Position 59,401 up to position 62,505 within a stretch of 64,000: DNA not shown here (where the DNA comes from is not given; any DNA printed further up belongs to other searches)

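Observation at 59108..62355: Double-glycine-leader peptide gene immediately upstream of a secreted TPR-CHAT protease, with no C39 transporter nearby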

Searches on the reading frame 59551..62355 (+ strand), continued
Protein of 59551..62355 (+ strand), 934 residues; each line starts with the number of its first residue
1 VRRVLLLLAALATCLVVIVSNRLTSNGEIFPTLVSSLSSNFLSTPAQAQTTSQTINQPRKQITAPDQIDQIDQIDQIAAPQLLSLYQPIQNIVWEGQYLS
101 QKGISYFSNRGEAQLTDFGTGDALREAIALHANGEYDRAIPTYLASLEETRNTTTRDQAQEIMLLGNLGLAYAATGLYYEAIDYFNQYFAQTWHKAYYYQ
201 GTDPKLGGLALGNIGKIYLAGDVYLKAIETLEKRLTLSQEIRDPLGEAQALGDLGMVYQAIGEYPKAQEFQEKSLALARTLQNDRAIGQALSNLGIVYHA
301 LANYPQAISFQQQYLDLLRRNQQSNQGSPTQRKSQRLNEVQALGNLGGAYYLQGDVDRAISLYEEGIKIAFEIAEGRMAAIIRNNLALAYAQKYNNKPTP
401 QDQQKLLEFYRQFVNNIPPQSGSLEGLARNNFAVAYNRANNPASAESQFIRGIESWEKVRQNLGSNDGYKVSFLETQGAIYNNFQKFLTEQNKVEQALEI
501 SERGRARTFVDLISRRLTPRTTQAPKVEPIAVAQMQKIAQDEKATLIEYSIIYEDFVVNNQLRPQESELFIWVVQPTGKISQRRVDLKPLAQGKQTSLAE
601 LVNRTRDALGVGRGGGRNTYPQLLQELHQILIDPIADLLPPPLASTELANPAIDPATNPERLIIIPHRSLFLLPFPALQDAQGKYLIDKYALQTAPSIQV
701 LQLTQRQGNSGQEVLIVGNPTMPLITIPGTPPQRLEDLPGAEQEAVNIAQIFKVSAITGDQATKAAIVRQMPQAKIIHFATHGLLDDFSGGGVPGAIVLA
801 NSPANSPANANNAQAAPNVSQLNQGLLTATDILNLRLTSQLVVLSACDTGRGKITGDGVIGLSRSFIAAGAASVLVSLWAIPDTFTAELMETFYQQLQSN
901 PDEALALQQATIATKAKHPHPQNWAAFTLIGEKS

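Call 43: find_encoding_contigs(protein=P0033, flank=6000, max_places=2)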
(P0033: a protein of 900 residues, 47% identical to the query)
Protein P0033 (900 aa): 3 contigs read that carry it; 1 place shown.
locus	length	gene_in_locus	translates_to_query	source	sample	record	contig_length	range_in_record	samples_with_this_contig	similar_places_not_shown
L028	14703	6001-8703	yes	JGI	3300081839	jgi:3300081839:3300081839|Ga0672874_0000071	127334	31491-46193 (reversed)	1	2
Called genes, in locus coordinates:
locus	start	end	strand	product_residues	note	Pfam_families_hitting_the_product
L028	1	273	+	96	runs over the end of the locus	PF00708:Acylphosphatase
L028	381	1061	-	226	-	PF00697:PRAI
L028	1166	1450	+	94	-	PF01241:PSI_PSAK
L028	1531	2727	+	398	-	PF13398:Peptidase_M50B (weak), PF02163:Peptidase_M50, PF00571:CBS (faint)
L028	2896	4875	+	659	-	PF05226:CHASE2, PF00211:Guanylate_cyc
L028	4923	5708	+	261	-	PF06051:DUF928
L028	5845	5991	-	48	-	-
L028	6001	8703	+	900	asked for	PF07719:TPR_2 (faint), PF13374:TPR_10 (faint), PF13432:TPR_16 (faint), PF00515:TPR_1 (faint), PF13176:TPR_7 (faint), PF13181:TPR_8 (faint), PF13424:TPR_12, PF12770:CHAT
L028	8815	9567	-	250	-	PF21948:LplA-B_cat, PF03099:BPL_LplA_LipB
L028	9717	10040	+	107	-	PF00085:Thioredoxin, PF13098:Thioredoxin_2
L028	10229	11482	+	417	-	PF00155:Aminotran_1_2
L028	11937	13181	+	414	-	PF01385:OrfB_IS605, PF07282:Cas12f1-like_TNB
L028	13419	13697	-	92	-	-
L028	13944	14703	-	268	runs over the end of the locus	PF01975:SurE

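Call 53: search_protein_families(library=padloc, proteins=[window:59551-62352:+], max_evalue=0.001)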
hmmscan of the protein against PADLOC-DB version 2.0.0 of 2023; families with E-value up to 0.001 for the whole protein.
window:59551-62352:+ (934 aa): 1 family
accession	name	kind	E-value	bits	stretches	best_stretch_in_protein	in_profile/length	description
PDLC01169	TPR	-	6.7e-21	72.8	2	247-459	108-245/252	TPR repeats containing protein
